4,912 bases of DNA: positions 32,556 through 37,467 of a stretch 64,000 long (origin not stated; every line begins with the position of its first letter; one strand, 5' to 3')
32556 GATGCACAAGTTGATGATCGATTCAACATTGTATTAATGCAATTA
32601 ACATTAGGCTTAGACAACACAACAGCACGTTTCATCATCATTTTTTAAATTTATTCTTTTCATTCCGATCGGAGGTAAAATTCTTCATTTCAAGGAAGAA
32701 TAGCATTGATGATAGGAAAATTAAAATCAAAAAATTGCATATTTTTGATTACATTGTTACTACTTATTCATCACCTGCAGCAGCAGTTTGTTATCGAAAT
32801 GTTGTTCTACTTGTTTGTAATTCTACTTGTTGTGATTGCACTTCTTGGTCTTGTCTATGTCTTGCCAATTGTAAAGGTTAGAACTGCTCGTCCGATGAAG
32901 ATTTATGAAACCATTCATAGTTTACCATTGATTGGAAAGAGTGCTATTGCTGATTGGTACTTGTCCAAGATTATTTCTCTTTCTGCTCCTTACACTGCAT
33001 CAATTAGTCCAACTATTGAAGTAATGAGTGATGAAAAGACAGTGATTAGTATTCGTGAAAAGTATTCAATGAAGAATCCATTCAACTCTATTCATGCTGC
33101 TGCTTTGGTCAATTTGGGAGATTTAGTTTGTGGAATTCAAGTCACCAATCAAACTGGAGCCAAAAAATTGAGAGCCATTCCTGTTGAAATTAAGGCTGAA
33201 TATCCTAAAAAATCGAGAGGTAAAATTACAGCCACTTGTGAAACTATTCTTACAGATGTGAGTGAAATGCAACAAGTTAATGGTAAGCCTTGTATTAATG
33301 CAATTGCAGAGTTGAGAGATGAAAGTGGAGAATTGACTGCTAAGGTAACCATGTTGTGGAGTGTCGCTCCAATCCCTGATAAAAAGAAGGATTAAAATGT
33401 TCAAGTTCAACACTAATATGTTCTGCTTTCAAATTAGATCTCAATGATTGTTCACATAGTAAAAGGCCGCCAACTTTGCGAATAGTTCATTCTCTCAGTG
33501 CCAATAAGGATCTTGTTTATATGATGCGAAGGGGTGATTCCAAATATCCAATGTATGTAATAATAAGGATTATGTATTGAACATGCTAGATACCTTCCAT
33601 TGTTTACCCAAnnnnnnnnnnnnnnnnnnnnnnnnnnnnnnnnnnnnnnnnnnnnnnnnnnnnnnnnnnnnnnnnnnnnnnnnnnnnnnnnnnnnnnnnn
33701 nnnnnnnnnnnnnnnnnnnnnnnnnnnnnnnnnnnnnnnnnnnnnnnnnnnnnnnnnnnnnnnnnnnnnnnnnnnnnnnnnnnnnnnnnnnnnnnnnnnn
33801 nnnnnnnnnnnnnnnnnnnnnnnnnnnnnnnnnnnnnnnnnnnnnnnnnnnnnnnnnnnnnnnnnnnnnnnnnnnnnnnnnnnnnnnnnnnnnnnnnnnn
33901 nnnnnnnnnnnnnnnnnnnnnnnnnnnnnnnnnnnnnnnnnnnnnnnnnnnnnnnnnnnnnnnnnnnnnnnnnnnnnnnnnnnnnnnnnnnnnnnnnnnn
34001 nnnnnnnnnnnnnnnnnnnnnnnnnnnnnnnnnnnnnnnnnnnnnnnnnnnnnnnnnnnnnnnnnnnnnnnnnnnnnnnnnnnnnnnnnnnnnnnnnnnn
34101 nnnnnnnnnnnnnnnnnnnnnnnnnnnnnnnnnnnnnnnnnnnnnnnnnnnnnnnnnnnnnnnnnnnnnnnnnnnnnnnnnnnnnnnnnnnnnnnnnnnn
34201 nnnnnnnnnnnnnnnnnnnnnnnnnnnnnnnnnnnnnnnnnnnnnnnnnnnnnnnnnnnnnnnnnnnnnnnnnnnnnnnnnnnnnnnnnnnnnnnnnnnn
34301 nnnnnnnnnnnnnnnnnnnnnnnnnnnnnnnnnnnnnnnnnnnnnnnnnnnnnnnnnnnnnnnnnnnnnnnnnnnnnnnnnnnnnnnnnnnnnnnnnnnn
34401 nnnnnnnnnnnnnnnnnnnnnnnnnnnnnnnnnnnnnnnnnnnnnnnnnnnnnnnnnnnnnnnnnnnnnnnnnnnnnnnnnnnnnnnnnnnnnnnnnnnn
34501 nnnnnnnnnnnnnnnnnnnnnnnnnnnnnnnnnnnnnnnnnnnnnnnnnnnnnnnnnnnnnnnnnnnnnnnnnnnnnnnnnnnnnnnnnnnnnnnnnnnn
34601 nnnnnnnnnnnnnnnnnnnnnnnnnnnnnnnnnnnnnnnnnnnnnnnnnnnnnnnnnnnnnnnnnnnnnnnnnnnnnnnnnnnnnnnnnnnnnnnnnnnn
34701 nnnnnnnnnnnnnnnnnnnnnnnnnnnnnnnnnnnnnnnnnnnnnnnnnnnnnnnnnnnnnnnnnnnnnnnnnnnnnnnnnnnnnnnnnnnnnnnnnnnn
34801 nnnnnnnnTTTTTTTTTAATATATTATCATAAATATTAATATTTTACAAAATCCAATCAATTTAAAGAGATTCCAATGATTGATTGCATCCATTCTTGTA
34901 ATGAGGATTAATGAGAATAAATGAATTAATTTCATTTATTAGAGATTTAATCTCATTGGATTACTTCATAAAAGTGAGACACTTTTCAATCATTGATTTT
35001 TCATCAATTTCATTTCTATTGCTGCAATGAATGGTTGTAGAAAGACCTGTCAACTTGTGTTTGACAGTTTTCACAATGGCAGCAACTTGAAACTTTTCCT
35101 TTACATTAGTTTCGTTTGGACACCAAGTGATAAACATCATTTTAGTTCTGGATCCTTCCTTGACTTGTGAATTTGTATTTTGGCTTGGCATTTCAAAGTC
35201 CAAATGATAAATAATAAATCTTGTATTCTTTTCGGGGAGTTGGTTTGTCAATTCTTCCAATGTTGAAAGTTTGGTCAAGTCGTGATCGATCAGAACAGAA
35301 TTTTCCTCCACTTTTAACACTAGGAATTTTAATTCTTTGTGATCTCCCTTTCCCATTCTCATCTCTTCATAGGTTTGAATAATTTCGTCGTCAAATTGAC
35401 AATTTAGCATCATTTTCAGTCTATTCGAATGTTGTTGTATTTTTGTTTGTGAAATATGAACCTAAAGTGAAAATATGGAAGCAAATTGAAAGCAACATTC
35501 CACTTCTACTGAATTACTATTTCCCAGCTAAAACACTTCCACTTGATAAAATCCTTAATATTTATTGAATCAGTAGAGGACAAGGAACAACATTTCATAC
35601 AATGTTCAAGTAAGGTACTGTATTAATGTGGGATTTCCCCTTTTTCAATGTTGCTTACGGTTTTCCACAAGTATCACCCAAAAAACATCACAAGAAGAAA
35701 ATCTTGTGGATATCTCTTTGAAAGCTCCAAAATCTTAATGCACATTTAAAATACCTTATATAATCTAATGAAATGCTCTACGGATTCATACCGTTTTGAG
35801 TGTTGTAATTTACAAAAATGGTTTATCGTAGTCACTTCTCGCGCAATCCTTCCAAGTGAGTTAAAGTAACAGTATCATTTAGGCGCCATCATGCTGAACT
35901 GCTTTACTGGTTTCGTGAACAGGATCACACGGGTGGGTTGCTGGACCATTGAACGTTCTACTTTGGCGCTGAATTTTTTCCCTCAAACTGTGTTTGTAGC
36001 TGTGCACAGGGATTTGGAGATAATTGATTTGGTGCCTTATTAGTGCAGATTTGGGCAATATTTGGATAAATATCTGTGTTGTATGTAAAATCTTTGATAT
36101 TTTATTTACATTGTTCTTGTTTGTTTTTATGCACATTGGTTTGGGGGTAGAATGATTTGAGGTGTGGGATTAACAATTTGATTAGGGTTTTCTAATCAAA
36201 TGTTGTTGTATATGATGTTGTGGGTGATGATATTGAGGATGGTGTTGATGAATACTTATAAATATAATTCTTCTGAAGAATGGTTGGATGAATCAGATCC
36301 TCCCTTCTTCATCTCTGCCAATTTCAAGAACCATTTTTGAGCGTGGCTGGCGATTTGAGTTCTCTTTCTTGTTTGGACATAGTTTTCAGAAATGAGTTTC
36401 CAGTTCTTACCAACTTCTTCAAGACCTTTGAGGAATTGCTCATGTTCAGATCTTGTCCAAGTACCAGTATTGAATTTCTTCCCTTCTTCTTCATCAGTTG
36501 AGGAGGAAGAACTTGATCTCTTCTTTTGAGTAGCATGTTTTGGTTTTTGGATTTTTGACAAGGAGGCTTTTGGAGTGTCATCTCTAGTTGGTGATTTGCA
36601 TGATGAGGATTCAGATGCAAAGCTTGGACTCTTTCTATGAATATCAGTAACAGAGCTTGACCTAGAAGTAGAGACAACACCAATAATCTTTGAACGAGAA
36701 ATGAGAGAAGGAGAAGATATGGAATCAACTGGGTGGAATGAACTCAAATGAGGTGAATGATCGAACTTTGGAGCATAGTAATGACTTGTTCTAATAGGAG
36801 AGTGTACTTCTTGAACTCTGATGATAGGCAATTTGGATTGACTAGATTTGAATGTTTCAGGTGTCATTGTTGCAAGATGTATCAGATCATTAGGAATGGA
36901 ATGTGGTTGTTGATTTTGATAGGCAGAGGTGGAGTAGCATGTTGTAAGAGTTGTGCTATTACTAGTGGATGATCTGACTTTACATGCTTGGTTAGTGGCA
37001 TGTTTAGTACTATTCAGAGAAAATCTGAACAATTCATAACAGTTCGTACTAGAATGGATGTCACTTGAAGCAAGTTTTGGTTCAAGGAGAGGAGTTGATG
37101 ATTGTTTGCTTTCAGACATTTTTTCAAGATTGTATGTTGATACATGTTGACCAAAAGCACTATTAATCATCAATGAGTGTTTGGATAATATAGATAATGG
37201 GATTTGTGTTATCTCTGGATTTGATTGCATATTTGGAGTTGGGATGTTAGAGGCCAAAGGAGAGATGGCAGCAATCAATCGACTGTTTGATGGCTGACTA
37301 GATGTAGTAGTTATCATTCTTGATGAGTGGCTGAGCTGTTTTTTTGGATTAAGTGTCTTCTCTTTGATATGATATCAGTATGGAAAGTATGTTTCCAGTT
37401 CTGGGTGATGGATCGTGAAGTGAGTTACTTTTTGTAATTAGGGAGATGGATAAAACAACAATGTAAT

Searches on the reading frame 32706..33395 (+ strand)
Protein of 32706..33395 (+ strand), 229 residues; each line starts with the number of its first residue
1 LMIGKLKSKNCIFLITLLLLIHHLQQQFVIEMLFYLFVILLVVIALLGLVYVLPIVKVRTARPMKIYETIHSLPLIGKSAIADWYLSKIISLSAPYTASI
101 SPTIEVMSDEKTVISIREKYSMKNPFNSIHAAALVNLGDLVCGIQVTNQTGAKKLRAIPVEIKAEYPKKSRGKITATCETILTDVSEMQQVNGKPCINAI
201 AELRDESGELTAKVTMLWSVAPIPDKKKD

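Call 40: search_protein_families(library=pfam, proteins=[window:32706-33395:+], max_evalue=0.001)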
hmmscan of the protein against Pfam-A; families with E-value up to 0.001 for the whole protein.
window:32706-33395:+ (229 aa): 1 family
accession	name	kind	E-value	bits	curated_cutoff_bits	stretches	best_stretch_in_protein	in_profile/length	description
PF14539.12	DUF4442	-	1.2e-19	71.2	25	1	84-220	3-132/132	Domain of unknown function (DUF4442)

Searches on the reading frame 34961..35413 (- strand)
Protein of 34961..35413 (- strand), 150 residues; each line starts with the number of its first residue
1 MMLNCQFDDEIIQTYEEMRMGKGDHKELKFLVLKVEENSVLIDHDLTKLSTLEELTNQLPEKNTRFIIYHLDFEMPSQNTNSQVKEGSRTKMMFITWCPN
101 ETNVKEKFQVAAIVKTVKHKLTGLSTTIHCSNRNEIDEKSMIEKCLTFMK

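Call 40: search_protein_families(library=pfam, proteins=[window:34961-35413:-], max_evalue=0.001)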
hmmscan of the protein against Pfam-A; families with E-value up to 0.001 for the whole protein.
window:34961-35413:- (150 aa): 1 family
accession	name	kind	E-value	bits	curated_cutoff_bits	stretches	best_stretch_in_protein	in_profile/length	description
PF00241.25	Cofilin_ADF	-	9.6e-24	83.9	22.4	1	12-144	2-125/125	Cofilin/tropomyosin-type actin-binding protein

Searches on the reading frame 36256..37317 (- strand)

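Call 39: search_protein_families(library=pfam, proteins=[window:36256-37317:-], max_evalue=0.001)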
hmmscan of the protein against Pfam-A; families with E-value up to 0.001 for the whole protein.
window:36256-37317:- (353 aa): 2 families
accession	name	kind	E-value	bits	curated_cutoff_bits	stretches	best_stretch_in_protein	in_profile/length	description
PF00249.37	Myb_DNA-binding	-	7.8e-10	39.2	24.4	1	285-329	2-45/46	Myb-like DNA-binding domain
PF15963.11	Myb_DNA-bind_7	-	0.00011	22.3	31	1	281-323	5-46/88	Myb DNA-binding like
